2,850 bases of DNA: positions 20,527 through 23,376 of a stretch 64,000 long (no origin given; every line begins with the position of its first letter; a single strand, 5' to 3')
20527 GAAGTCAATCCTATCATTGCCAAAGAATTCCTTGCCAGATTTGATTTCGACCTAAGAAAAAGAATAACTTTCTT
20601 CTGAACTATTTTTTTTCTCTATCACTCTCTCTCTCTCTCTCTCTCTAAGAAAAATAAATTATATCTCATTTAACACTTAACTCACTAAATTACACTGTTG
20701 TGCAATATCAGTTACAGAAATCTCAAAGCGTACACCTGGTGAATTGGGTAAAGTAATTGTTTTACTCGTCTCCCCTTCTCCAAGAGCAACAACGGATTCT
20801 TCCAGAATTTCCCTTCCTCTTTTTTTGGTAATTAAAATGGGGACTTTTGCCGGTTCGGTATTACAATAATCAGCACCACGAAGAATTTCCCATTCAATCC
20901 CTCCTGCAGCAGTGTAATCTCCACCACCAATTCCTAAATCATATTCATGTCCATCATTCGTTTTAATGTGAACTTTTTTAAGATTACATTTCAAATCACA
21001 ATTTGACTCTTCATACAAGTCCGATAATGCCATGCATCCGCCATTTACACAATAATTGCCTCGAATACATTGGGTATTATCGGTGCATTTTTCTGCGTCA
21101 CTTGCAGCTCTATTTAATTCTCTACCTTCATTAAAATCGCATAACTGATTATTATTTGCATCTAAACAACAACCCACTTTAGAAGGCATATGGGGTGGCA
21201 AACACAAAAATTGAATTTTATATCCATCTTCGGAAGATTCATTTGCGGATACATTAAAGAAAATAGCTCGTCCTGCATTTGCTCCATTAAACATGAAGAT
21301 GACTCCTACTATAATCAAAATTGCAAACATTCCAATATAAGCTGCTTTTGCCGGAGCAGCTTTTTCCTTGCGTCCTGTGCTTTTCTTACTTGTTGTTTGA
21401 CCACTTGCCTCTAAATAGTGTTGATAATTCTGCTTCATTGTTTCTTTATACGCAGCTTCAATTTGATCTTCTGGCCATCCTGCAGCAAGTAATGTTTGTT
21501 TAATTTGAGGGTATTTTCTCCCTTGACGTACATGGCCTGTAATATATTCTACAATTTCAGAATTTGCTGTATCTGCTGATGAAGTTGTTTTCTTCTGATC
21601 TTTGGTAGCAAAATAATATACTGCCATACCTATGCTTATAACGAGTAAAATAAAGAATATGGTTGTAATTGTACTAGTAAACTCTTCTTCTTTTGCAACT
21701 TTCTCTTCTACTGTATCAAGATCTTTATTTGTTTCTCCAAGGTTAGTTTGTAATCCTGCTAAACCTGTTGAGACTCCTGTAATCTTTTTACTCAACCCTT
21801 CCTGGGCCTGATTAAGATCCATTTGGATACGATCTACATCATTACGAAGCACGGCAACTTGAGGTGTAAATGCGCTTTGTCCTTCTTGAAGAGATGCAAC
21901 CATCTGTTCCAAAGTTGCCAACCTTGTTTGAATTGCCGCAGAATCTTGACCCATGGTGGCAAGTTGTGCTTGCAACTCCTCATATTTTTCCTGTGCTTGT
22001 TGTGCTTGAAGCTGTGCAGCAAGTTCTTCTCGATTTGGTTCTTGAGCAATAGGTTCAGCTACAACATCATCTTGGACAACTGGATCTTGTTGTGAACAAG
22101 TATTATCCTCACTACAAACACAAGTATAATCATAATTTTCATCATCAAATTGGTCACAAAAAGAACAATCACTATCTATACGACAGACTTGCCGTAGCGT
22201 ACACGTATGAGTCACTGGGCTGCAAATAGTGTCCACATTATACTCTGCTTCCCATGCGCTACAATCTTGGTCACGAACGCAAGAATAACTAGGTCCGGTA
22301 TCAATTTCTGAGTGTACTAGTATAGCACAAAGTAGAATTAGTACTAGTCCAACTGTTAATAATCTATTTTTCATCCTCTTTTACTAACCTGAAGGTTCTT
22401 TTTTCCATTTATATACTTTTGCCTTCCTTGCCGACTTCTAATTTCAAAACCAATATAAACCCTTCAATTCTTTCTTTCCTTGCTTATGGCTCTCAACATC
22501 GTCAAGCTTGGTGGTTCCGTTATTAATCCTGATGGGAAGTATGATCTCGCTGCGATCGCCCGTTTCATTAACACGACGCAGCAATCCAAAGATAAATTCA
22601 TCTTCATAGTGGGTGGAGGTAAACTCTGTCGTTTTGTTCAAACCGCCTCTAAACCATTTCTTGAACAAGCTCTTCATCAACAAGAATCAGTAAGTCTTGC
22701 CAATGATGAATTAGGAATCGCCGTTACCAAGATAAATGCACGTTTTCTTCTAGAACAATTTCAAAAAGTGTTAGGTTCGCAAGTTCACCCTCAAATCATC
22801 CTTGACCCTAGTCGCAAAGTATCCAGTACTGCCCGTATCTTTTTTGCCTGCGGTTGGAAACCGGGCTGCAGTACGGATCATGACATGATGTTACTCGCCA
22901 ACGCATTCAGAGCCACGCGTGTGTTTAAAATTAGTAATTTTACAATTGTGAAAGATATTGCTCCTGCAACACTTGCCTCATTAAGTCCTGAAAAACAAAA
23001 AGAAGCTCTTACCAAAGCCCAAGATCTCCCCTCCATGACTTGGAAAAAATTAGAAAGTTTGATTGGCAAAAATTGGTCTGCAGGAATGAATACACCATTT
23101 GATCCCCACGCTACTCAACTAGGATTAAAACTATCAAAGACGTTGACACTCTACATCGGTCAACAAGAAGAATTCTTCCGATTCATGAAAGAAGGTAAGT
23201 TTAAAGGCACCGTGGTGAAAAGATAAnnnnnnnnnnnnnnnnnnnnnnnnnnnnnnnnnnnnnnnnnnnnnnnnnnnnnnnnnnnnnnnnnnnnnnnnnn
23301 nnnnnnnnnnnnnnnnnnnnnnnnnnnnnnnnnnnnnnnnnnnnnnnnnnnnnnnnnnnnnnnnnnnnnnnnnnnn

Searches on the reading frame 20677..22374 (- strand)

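Call 64: search_protein_families(library=pfam, proteins=[window:20677-22374:-], max_evalue=0.0001)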
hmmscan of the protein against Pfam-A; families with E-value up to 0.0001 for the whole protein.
window:20677-22374:- (565 aa): 0 families

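Call 89: search_protein_families(library=ncbifam, proteins=[window:20677-22374:-], max_evalue=0.01)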
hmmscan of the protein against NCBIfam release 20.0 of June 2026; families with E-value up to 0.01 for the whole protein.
window:20677-22374:- (565 aa): 6 families
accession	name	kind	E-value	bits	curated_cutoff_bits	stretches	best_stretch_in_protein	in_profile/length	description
NF045487.1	ASRP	equivalog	1.1e-05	24.2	300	1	117-236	335-455/593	archaea-specific SMC-related protein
TIGR02168.1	SMC_prok_B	equivalog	0.00078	17.3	567.35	1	117-235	346-467/1181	chromosome segregation protein SMC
TIGR02169.1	SMC_prok_A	equivalog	0.00088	17.1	729.4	1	119-231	665-780/1165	chromosome segregation protein SMC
NF041752.4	sbcc_Bac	equivalog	0.0025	15.8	1420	1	111-238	606-731/1130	exonuclease subunit SbcC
TIGR04211.1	SH3_and_anchor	equivalog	0.0048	16.5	65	1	125-255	62-187/198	TIGR04211 family SH3 domain-containing protein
NF041034.1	Rad50_Sulf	equivalog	0.0064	14.4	1000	1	124-236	596-703/872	DNA double-strand break repair ATPase Rad50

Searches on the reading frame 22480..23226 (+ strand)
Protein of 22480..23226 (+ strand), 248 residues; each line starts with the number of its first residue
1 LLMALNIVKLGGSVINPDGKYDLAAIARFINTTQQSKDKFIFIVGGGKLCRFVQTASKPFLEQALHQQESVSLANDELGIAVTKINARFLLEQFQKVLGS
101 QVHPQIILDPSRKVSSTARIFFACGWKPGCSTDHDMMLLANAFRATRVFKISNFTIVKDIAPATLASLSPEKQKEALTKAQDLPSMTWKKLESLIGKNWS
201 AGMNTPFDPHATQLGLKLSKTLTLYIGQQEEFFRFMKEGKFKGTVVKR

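Call 64: search_protein_families(library=pfam, proteins=[window:22480-23226:+], max_evalue=0.0001)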
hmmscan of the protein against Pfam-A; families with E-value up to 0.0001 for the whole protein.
window:22480-23226:+ (248 aa): 1 family
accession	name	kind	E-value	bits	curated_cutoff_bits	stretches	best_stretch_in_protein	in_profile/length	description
PF00696.33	AA_kinase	-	1.6e-07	31.8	24.9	1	6-96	3-95/234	Amino acid kinase family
